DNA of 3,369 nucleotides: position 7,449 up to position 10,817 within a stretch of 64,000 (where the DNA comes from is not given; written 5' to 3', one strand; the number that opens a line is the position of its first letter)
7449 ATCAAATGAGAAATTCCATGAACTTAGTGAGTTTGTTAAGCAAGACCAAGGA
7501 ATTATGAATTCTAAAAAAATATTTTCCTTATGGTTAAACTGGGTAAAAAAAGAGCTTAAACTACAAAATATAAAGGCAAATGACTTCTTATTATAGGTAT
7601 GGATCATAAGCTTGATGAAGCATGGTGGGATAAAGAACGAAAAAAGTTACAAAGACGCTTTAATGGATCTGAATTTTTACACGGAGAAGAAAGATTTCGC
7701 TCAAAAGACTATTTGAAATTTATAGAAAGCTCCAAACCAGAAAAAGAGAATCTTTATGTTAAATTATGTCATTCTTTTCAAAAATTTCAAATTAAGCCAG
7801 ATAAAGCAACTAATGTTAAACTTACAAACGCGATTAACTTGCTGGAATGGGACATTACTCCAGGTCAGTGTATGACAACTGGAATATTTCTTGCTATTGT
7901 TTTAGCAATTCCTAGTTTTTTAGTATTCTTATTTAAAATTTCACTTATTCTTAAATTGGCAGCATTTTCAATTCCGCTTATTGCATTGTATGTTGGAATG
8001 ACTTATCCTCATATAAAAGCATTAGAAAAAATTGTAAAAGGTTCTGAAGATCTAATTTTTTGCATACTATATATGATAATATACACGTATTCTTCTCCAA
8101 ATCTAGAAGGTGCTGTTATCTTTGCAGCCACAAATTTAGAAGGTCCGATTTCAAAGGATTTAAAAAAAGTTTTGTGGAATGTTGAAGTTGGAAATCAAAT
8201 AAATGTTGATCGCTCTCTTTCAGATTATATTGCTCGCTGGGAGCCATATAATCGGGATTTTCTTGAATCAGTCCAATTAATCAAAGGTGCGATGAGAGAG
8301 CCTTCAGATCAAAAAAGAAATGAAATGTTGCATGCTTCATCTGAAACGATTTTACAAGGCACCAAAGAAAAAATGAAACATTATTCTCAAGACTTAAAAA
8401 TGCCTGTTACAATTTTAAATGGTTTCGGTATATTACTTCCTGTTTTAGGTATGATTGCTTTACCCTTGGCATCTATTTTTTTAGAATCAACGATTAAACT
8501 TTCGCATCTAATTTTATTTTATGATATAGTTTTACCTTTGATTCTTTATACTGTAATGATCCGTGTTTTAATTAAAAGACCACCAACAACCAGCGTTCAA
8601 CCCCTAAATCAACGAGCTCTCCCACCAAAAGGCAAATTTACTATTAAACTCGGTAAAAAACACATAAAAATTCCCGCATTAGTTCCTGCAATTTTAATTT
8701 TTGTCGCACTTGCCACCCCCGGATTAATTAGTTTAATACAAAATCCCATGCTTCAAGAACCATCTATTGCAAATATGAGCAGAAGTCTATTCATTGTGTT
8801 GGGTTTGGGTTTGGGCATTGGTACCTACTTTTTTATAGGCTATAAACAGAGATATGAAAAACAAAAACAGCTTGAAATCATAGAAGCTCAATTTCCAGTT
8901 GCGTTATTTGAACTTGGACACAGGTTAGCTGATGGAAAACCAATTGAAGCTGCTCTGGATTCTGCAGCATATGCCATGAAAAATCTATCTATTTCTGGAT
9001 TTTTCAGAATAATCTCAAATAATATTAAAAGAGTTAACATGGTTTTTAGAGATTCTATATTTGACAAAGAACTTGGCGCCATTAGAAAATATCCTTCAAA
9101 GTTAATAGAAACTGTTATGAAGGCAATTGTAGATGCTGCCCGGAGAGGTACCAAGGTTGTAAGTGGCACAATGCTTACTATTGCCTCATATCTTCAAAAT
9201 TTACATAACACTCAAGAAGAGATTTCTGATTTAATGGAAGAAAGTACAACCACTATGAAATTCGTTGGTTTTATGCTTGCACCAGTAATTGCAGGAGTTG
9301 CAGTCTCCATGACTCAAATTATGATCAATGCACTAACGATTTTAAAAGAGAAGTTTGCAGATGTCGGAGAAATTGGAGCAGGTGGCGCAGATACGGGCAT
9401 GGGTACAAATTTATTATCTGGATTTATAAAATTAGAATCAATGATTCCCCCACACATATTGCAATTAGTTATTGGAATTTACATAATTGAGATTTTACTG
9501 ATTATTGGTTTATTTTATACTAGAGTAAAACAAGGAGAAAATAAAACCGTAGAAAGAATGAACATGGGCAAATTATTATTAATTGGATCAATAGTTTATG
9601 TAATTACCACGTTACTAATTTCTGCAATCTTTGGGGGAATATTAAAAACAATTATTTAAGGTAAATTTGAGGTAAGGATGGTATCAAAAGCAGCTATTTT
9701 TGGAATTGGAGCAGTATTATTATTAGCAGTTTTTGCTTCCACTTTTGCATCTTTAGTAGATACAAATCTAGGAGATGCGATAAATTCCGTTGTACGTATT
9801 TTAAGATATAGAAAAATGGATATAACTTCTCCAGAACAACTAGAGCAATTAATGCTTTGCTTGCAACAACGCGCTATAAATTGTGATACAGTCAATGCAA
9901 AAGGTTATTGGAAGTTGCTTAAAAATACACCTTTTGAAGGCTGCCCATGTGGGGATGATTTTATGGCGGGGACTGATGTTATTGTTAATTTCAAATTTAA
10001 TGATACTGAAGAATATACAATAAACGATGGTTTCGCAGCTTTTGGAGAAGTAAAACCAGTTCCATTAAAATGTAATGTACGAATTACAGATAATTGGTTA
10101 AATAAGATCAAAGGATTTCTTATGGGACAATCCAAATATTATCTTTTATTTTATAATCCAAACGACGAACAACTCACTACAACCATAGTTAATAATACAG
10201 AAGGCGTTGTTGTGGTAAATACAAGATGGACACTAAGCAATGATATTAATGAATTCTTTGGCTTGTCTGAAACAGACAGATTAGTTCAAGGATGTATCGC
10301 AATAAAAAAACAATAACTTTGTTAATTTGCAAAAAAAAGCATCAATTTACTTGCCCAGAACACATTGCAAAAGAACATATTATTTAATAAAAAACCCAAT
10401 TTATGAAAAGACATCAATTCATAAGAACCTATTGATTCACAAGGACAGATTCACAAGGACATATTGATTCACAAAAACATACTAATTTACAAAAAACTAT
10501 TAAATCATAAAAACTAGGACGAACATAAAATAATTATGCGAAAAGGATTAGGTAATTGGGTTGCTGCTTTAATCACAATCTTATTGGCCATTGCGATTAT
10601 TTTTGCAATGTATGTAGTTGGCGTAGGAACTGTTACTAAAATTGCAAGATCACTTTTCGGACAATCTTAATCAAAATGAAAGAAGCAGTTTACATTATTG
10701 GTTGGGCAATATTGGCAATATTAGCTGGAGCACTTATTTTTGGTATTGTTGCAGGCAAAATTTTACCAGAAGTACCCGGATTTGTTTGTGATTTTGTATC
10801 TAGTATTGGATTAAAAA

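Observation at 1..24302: Pilus locus A: oversized intein-laden ATPase, two ~690-aa platform paralogues and at least 13 pilin-like genes of one signal class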

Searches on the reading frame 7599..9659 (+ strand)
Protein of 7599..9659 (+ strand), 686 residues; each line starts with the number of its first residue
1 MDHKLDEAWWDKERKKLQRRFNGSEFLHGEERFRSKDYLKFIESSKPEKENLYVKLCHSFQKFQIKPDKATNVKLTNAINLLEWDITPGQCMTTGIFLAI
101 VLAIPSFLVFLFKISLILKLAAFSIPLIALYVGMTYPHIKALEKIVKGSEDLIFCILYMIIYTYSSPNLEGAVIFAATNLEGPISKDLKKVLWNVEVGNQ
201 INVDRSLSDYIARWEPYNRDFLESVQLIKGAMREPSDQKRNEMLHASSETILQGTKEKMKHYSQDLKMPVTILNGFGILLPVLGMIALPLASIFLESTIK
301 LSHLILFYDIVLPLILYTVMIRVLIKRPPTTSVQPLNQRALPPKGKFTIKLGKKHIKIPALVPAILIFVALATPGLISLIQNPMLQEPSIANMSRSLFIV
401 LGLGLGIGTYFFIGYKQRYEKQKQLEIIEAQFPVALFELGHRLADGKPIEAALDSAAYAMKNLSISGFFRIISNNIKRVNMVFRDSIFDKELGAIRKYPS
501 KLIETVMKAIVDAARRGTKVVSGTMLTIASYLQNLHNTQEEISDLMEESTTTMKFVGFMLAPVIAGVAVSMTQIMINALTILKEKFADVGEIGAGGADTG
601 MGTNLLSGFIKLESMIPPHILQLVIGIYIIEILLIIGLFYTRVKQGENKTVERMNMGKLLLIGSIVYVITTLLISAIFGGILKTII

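Call 6: search_protein_families(library=pfam, proteins=[window:7599-9659:+], max_evalue=0.01)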
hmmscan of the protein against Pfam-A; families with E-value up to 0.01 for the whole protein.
window:7599-9659:+ (686 aa): 0 families

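Call 13: find_encoding_contigs(protein=window:7599-9659:+, flank=10000, max_places=6)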
Protein window:7599-9659:+ (686 aa): 3 contigs read that carry it; 1 place shown.
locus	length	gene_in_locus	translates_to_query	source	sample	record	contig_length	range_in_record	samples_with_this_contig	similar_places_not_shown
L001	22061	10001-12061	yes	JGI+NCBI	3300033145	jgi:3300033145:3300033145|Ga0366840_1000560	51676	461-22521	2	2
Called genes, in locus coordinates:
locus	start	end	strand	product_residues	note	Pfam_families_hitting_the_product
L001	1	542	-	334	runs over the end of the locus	?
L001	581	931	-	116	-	-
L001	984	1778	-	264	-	-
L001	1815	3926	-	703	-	PF00482:T2SSF (weak)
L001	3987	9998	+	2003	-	PF14890:Intein_splicing, PF14527:LAGLIDADG_WhiA (faint), PF14528:LAGLIDADG_3, PF01381:HTH_3 (faint), PF14890:Intein_splicing, PF14528:LAGLIDADG_3, PF00437:T2SSE (weak)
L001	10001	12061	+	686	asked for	-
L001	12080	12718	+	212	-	-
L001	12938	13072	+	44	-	-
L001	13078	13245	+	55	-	-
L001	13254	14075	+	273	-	-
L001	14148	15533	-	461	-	-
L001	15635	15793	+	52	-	-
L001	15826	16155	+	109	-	-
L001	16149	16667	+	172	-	-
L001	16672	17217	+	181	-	-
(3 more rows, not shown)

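Call 38: search_protein_families(library=ncbifam, proteins=[window:7599-9659:+], max_evalue=0.01)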
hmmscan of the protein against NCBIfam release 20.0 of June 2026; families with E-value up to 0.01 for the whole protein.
window:7599-9659:+ (686 aa): 0 families

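Call 48: search_solved_structures(query=A2, max_evalue=1, show_alignments=0)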
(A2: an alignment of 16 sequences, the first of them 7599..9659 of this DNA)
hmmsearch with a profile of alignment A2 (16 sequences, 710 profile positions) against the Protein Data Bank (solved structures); distinct sequences matched with E-value up to 1: 2.
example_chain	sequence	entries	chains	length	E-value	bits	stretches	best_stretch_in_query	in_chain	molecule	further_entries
5ghe_A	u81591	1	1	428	0.47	11.7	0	422-465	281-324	Pesticidal crystal protein Cry6Aa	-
5kuc_A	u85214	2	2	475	0.56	11.5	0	422-465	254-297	Pesticidal crystal protein Cry6Aa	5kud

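Call 49: search_protein_families(library=pfam, alignment_id=A2, max_evalue=0.01)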
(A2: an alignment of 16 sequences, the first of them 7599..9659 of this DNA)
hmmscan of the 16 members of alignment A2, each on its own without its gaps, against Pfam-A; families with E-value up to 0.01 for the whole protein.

A. member 1, window:7599-9659:+ (686 aa): 0 families

B. families by the number of members that match (of 16 scanned): 8 families
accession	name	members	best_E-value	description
PF00482.28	T2SSF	5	2.1e-09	Type II secretion system (T2SS), protein F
PF20572.3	DUF6781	1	0.00012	Family of unknown function (DUF6781)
PF06365.17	CD34_antigen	1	0.0013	CD34/Podocalyxin family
PF21069.2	Csx12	1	0.0017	CRISPR-associated endonuclease Cas9 alpha-helical lobe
PF12420.13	DUF3671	1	0.0038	Fam-L, Fam-M like protein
PF20990.2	DUF2207_C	1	0.0046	Predicted membrane protein (DUF2207) C-terminal domain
PF10003.15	DUF2244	1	0.0048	Integral membrane protein (DUF2244)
PF09548.15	Spore_III_AB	1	0.005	Stage III sporulation protein AB (spore_III_AB)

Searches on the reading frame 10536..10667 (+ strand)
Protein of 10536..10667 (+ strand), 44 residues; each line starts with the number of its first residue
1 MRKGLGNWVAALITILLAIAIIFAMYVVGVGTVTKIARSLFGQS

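Call 41: search_protein_families(library=pfam, proteins=[window:10536-10667:+], max_evalue=10)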
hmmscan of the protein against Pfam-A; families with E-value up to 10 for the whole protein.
seq(44 aa): 4 families
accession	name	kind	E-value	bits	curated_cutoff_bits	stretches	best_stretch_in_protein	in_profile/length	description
PF11466.13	Doppel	-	0.11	12.6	25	1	1-18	1-18/30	Prion-like protein Doppel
PF13624.11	SurA_N_3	-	0.38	11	27.2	1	1-35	5-35/162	SurA-like N-terminal domain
PF16118.10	DUF4834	-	0.62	11.5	27.8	1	15-43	3-32/99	Domain of unknown function (DUF4834)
PF19258.4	KxYKxGKxW_sig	-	3.6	8.1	23.6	1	7-29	14-35/41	KxYKxGKxW signal peptide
